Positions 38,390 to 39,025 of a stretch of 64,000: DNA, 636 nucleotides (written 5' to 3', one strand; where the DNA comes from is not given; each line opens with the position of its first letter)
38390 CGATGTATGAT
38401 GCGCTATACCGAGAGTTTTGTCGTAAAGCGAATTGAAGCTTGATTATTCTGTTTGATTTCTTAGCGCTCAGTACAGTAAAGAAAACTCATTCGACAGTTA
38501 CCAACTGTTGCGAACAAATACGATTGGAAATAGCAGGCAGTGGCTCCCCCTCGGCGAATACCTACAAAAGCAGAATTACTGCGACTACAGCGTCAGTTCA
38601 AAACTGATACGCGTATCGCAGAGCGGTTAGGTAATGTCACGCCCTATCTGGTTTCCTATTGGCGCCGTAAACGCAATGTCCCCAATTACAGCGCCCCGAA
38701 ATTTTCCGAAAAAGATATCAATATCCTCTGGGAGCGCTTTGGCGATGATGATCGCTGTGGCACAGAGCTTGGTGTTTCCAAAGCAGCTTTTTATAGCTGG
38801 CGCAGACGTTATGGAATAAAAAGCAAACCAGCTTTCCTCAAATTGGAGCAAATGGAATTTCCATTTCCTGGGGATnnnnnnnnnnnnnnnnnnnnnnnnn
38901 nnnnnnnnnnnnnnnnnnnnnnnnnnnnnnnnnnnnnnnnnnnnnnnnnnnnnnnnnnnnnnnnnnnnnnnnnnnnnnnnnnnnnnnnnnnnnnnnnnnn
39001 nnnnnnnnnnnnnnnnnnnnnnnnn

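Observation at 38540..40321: HTH-HTH fused to a catalytically dead, cysteine-less aconitase/LeuC-like domain (possible ligand-sensing regulator)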

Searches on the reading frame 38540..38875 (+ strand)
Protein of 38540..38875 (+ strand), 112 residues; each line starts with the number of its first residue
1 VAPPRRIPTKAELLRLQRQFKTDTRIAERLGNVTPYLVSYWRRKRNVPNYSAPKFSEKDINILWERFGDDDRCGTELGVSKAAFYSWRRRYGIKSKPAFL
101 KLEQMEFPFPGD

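Call 28: search_protein_representatives(alignment_id=A2)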
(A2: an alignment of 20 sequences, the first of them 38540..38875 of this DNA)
Query: 20 sequences, 112 profile positions. Proteins with E-value up to 0.001 (for the whole library): 247; up to 1e-10: 71; up to 1e-30: 30. The best 150 are listed.
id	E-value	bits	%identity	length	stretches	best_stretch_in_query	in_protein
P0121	1.1e-58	212.1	-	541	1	1-111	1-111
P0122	8.8e-58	209.3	-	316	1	1-111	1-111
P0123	1.4e-57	208.7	-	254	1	1-111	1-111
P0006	1.7e-57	208.4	-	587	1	1-112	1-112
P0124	3.3e-57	207.4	-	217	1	7-111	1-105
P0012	6.2e-57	206.6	-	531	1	1-111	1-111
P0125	1.0e-56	205.8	-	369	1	1-111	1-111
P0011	1.1e-54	199.3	-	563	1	3-112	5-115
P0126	8.8e-51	186.7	-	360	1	3-110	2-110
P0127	8.3e-50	183.6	-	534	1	7-111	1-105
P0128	4.1e-47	174.9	-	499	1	6-109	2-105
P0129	6.3e-47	174.3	-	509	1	6-110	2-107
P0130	6.8e-47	174.2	-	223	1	6-110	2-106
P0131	3.4e-44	165.5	-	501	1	6-110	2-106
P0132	4.9e-44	165.0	-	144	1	3-92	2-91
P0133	2.9e-43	162.5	-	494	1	6-110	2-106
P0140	6.3e-36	138.9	-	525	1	6-111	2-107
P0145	2.0e-32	127.7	-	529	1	6-110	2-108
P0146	9.0e-32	125.5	-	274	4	9-93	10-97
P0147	1.4e-31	124.9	-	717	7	5-101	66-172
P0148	4.7e-27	110.3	-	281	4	9-94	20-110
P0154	4.3e-24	100.8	-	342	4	9-94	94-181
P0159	3.3e-23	98.0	-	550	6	10-93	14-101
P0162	4.1e-22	94.4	-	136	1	4-102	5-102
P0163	6.0e-19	84.2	-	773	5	6-95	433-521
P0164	6.5e-19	84.1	-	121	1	7-99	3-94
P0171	1.1e-16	77.0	-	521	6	12-96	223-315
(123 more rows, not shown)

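Call 29: search_protein_families(library=pfam, proteins=[P0146, P0147, P0148, P0154, P0159, P0163, P0171, P0128, P0133, P0140], max_evalue=0.01)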
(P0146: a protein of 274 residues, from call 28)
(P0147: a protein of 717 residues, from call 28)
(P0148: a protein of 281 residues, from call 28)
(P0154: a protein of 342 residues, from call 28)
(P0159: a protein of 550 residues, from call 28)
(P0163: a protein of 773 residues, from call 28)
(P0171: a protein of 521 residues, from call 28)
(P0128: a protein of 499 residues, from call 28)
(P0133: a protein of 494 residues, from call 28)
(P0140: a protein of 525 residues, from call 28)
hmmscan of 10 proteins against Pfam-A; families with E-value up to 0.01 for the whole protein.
P0146 (274 aa): 28 families (the best 25 are shown)
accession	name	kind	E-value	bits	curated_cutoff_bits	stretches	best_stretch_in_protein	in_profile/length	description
PF13384.12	HTH_23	-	2.8e-28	97.4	24.6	4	126-147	19-40/50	Homeodomain-like domain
PF15943.11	YdaS_toxin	-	9.8e-20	70.6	30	2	120-152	4-37/65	Bacterial toxin YdaS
PF12728.13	HTH_17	-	3.6e-17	62.8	27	2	130-153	7-30/51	Helix-turn-helix domain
PF13518.12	HTH_28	-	2.7e-15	56.6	25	0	126-147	14-35/52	Helix-turn-helix domain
PF14549.12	P22_Cro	-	1.9e-14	53.6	30.2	1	123-151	8-34/60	DNA-binding transcriptional regulator Cro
PF13551.12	HTH_29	-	4.8e-13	49.4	28.1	0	129-146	17-34/64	Winged helix-turn helix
PF01527.26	HTH_Tnp_1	-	1.8e-12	47.7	24.1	0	106-171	4-73/75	Transposase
PF18024.7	HTH_50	-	8.2e-12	45.1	27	0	106-150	5-49/50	Helix-turn-helix domain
PF13022.12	HTH_Tnp_1_2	-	2.3e-11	44.3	27.9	0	221-248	20-49/122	Helix-turn-helix of insertion element transposase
PF06056.18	Terminase_5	-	2.4e-07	31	20.3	0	129-147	18-36/58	Putative ATPase subunit of terminase (gpP-like)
PF07022.19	Phage_CI_repr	-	8.7e-07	29.6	22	0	123-155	11-42/65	Bacteriophage CI repressor helix-turn-helix domain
PF23125.1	Xre-MbcA-ParS_M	-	1.1e-06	28.6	27.8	0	176-202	5-31/51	Antitoxin Xre/MbcA/ParS-like, middle domain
PF05269.17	Phage_CII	-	1.5e-06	28.8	21.3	0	227-249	25-47/91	Bacteriophage CII protein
PF02446.23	Glyco_hydro_77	-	1.5e-06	27.9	25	0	97-153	290-347/465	4-alpha-glucanotransferase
PF13404.12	HTH_AsnC-type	-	1.8e-05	24.9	27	0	75-90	21-36/42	AsnC-type helix-turn-helix domain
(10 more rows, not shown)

P0147 (717 aa): 40 families (the best 25 are shown)
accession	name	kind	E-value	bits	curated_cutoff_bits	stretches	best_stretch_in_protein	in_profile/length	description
PF13384.12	HTH_23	-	5.1e-44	147.4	24.6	5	130-160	10-41/50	Homeodomain-like domain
PF12728.13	HTH_17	-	8.1e-37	125.7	27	0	93-136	7-50/51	Helix-turn-helix domain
PF15943.11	YdaS_toxin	-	1.3e-30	105.5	30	0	483-515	1-34/65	Bacterial toxin YdaS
PF13518.12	HTH_28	-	5.7e-30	103.5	25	0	660-689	5-34/52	Helix-turn-helix domain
PF14549.12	P22_Cro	-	2.5e-23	82.1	30.2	0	537-558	9-30/60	DNA-binding transcriptional regulator Cro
PF01527.26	HTH_Tnp_1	-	3.4e-23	82.1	24.1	0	136-173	23-62/75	Transposase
PF13551.12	HTH_29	-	2.3e-21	76.1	28.1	0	130-159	4-35/64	Winged helix-turn helix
PF18024.7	HTH_50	-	2.9e-21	75.3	27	0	80-112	16-48/50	Helix-turn-helix domain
PF13411.12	MerR_1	-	5.7e-19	68.4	21.6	0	441-469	4-31/69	MerR HTH family regulatory protein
PF01381.28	HTH_3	-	3.3e-16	59.5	23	0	140-159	13-32/55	Helix-turn-helix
PF10668.15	Phage_terminase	-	1.1e-15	57.5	22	0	235-252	27-44/67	Phage terminase small subunit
PF13542.12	HTH_Tnp_ISL3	-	3.4e-15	55.7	27.4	1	658-691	18-50/51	Helix-turn-helix domain of transposase family ISL3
PF06056.18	Terminase_5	-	8e-13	48.6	20.3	0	665-683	11-29/58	Putative ATPase subunit of terminase (gpP-like)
PF02042.20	RWP-RK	-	1.5e-12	47.6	29.3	0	385-414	13-42/49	RWP-RK domain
PF08281.18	Sigma70_r4_2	-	5.5e-12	45.6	25.7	0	667-689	26-48/54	Sigma-70, region 4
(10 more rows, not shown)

P0148 (281 aa): 31 families (the best 25 are shown)
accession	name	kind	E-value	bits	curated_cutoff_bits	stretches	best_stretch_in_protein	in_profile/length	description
PF13384.12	HTH_23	-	9.4e-25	86.2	24.6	3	185-218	7-40/50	Homeodomain-like domain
PF15943.11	YdaS_toxin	-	1.7e-15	57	30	1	81-110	6-36/65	Bacterial toxin YdaS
PF12728.13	HTH_17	-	8.5e-13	48.8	27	1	201-236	7-39/51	Helix-turn-helix domain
PF13551.12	HTH_29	-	4e-12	46.5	28.1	1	194-218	10-35/64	Winged helix-turn helix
PF13518.12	HTH_28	-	9.9e-12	45.2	25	1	185-220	2-37/52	Helix-turn-helix domain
PF13022.12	HTH_Tnp_1_2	-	2.2e-11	44.4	27.9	1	67-105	8-48/122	Helix-turn-helix of insertion element transposase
PF14549.12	P22_Cro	-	1.3e-09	38.1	30.2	0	82-111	8-35/60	DNA-binding transcriptional regulator Cro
PF08279.18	HTH_11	-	2.2e-09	37.5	25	0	191-213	11-33/55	HTH domain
PF06056.18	Terminase_5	-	2.7e-09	37.3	20.3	0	199-217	17-35/58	Putative ATPase subunit of terminase (gpP-like)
PF07022.19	Phage_CI_repr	-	2.1e-08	34.8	22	0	247-275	11-39/65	Bacteriophage CI repressor helix-turn-helix domain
PF18024.7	HTH_50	-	2.5e-08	33.9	27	0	132-168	13-49/50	Helix-turn-helix domain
PF23125.1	Xre-MbcA-ParS_M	-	3.2e-08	33.6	27.8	0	199-230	5-36/51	Antitoxin Xre/MbcA/ParS-like, middle domain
PF13404.12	HTH_AsnC-type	-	2.7e-07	30.7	27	0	197-213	19-35/42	AsnC-type helix-turn-helix domain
PF08281.18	Sigma70_r4_2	-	9.4e-06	25.6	25.7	0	200-215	31-46/54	Sigma-70, region 4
PF01381.28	HTH_3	-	1.5e-05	25.4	23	0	197-226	11-40/55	Helix-turn-helix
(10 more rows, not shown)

P0154 (342 aa): 10 families
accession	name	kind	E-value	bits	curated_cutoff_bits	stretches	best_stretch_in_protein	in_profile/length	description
PF13384.12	HTH_23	-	8.8e-20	70.4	24.6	1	20-51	9-40/50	Homeodomain-like domain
PF13518.12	HTH_28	-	1.1e-13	51.5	25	1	20-60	4-44/52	Helix-turn-helix domain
PF19610.4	DUF6115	-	1.9e-05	25.5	27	0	12-40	94-122/134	Family of unknown function (DUF6115)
PF15943.11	YdaS_toxin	-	6.8e-05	23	30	0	158-193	12-45/65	Bacterial toxin YdaS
PF04967.18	HTH_10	-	0.00026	21.2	23.1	0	157-173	26-42/53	HTH DNA binding domain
PF13412.12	HTH_24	-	0.00098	19.1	21.9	0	155-172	18-35/48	Winged helix-turn-helix DNA-binding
PF18488.6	WYL_3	-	0.0021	18.8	25.3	0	94-123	4-33/63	WYL domain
PF13404.12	HTH_AsnC-type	-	0.0022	18.2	27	0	155-172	18-35/42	AsnC-type helix-turn-helix domain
PF02796.21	HTH_7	-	0.0059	17.1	23.8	0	19-50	12-43/45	Helix-turn-helix domain of resolvase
PF08279.18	HTH_11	-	0.008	16.5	25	0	148-173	10-34/55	HTH domain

P0159 (550 aa): 34 families (the best 25 are shown)
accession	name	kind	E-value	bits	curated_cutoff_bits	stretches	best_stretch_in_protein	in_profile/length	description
PF13384.12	HTH_23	-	2.5e-45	151.6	24.6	5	431-462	12-46/50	Homeodomain-like domain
PF06056.18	Terminase_5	-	3.7e-26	91.3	20.3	1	225-258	4-37/58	Putative ATPase subunit of terminase (gpP-like)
PF13518.12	HTH_28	-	2.2e-24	85.7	25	1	431-459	7-35/52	Helix-turn-helix domain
PF02796.21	HTH_7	-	5.8e-24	84.4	23.8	1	323-353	2-35/45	Helix-turn-helix domain of resolvase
PF01527.26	HTH_Tnp_1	-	3e-23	82.3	24.1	3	67-124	15-73/75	Transposase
PF00196.25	GerE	-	7.5e-21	74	23.5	1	219-256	2-39/57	Bacterial regulatory proteins, luxR family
PF13551.12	HTH_29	-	5.7e-15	55.6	28.1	0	431-459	6-35/64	Winged helix-turn helix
PF13411.12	MerR_1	-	5.8e-13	49.2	21.6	0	80-138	5-63/69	MerR HTH family regulatory protein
PF15943.11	YdaS_toxin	-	2.5e-12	46.8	30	0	440-466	12-39/65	Bacterial toxin YdaS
PF07750.17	GcrA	-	2.7e-12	47.8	26.9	0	330-371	9-51/155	GcrA cell cycle regulator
PF13022.12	HTH_Tnp_1_2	-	3.9e-12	46.8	27.9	0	67-99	19-50/122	Helix-turn-helix of insertion element transposase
PF08281.18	Sigma70_r4_2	-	1.7e-11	44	25.7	0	371-411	8-49/54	Sigma-70, region 4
PF04545.22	Sigma70_r4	-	1.7e-11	43.8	24.1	0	22-42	18-38/50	Sigma-70, region 4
PF12728.13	HTH_17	-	3.8e-11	43.5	27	0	440-464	5-29/51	Helix-turn-helix domain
PF19610.4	DUF6115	-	8.7e-11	42.8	27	0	375-400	97-122/134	Family of unknown function (DUF6115)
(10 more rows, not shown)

P0163 (773 aa): 37 families (the best 25 are shown)
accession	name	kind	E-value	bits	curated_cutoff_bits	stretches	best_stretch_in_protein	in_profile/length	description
PF13384.12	HTH_23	-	8.1e-32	108.6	24.6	1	391-421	9-39/50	Homeodomain-like domain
PF00382.24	TFIIB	-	4.7e-30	103.9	23.6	2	110-185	2-77/92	Transcription factor TFIIB repeat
PF24625.1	DUF7626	-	1.4e-15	57.2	27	0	579-605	5-31/55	Domain of unknown function (DUF7626)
PF08281.18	Sigma70_r4_2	-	8.5e-15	54.6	25.7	0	345-373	18-47/54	Sigma-70, region 4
PF19610.4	DUF6115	-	1.5e-14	55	27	0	664-694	96-124/134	Family of unknown function (DUF6115)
PF13412.12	HTH_24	-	4e-14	52.4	21.9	0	403-423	21-41/48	Winged helix-turn-helix DNA-binding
PF02796.21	HTH_7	-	5.4e-14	52.5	23.8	0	390-414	12-36/45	Helix-turn-helix domain of resolvase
PF00196.25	GerE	-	4.8e-13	49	23.5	0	489-516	13-40/57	Bacterial regulatory proteins, luxR family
PF13518.12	HTH_28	-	1.1e-11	45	25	0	485-516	4-35/52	Helix-turn-helix domain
PF13404.12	HTH_AsnC-type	-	1.1e-10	41.5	27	0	403-423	21-41/42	AsnC-type helix-turn-helix domain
PF04645.17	DUF603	-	1.6e-10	41.4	22.6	0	429-469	2-41/181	Protein of unknown function, DUF603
PF07750.17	GcrA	-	1e-09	39.4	26.9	0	581-619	9-48/155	GcrA cell cycle regulator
PF13936.12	HTH_38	-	1.2e-09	38.2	27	0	394-416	15-37/44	Helix-turn-helix domain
PF01381.28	HTH_3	-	1.4e-08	35.1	23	0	401-418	11-28/55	Helix-turn-helix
PF04545.22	Sigma70_r4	-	1.5e-08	34.4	24.1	0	497-515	24-42/50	Sigma-70, region 4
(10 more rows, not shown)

P0171 (521 aa): 11 families
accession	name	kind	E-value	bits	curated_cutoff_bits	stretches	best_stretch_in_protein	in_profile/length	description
PF12728.13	HTH_17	-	3.5e-23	82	27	1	290-316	5-32/51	Helix-turn-helix domain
PF01527.26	HTH_Tnp_1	-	4.8e-17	62.4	24.1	0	290-335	27-70/75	Transposase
PF13384.12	HTH_23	-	6e-13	48.6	24.6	0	288-309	19-40/50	Homeodomain-like domain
PF07022.19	Phage_CI_repr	-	1.1e-10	42.1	22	0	282-316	8-42/65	Bacteriophage CI repressor helix-turn-helix domain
PF13551.12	HTH_29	-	4.9e-09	36.6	28.1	0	79-118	17-62/64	Winged helix-turn helix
PF13411.12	MerR_1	-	9.6e-07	29.3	21.6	0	483-510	5-32/69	MerR HTH family regulatory protein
PF13022.12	HTH_Tnp_1_2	-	2.2e-06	28.2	27.9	0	286-309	26-49/122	Helix-turn-helix of insertion element transposase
PF13518.12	HTH_28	-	4.5e-06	27.1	25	1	282-310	8-36/52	Helix-turn-helix domain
PF21321.3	HTH_66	-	1.1e-05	26.2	24.3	0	233-266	4-37/83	Putative DNA-binding HTH domain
PF02954.25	HTH_8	-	0.001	19.2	22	0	336-347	23-34/42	Bacterial regulatory protein, Fis family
PF20432.4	Xre-like-HTH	-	0.0048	17.6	25.8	0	288-317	25-55/63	Antitoxin Xre-like helix-turn-helix domain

P0128 (499 aa): 2 families
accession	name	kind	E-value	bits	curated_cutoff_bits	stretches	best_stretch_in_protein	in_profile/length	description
PF00330.25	Aconitase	-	3.6e-14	53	28.7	1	237-328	153-244/463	Aconitase family (aconitate hydratase)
PF13384.12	HTH_23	-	0.006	16.8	24.6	0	71-92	25-45/50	Homeodomain-like domain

P0133 (494 aa): 1 family
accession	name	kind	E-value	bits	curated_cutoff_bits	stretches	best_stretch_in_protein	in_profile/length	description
PF00330.25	Aconitase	-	3.5e-07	30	28.7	1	254-319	180-245/463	Aconitase family (aconitate hydratase)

P0140 (525 aa): 1 family
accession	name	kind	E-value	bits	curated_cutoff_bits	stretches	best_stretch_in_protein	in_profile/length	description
PF00330.25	Aconitase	-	2.9e-11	43.5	28.7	1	216-344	117-245/463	Aconitase family (aconitate hydratase)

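Call 31: list_cluster_members(proteins=[P0128, P0133, P0140, P0145, P0131, P0162, P0164, P0146, P0148, P0001])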
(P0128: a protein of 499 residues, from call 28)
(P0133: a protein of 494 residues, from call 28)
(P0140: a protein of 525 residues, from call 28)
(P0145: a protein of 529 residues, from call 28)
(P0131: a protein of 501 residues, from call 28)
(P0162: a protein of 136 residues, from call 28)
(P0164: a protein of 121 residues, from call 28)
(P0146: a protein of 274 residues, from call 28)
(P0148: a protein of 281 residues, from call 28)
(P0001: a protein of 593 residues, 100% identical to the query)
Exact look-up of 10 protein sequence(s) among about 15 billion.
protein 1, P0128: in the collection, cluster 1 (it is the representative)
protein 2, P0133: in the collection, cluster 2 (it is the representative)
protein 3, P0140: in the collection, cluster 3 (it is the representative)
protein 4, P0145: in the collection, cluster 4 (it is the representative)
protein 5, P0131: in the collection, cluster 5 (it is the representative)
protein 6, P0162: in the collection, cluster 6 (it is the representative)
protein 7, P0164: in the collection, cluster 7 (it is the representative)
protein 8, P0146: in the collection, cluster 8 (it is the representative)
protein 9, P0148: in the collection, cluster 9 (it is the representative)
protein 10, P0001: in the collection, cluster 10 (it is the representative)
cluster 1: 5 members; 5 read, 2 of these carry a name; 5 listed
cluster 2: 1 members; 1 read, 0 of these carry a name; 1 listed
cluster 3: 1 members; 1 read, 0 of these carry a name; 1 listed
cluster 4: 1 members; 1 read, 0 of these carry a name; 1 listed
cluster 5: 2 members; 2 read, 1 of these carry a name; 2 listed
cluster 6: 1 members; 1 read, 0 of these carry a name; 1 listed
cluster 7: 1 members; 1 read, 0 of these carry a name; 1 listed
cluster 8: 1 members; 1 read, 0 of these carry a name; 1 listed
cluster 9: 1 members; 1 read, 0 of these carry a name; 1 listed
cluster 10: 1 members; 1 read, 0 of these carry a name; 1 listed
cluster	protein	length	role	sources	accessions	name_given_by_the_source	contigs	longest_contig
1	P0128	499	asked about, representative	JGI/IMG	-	3-isopropylmalate/(R)-2-methylmalate dehydratase large subunit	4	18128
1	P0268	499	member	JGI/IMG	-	3-isopropylmalate/(R)-2-methylmalate dehydratase large subunit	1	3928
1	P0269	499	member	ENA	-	-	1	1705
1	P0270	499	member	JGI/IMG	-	-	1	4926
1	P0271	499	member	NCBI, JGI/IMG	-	-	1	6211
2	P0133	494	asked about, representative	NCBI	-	-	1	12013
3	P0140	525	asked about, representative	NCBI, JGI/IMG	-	-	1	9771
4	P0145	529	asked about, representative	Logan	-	-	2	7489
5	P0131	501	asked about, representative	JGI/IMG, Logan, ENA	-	-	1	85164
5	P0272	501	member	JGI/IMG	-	hypothetical protein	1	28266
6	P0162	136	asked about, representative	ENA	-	-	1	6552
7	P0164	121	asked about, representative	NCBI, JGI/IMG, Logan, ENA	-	-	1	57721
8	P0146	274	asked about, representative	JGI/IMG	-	-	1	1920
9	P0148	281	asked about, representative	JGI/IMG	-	-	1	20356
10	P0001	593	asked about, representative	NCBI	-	-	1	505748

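Call 32: predict_structure(alignment_id=A2)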
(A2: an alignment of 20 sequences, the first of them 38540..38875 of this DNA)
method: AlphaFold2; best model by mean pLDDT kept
length: 112 residues; sequences in the alignment: 20
mean_pLDDT: 84.0   pTM: 0.52
mean pLDDT of the five models: 84.0, 80.9, 79.6, 78.6, 77.2
residues with pLDDT >= 90: 59; 70-90: 36; 50-70: 13; < 50: 4
segments of 3 or more residues with pLDDT < 50: none
pLDDT, mean of each block of 10 residues (from residue 1): 72 90 90 90 90 83 91 92 92 84 57 51
secondary structure, 60 per line:
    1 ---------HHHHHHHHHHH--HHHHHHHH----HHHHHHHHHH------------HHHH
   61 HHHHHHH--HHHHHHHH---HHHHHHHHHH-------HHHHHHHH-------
elements in order: H10-20 H23-30 H35-44 H57-67 H70-77 H81-90 H98-105
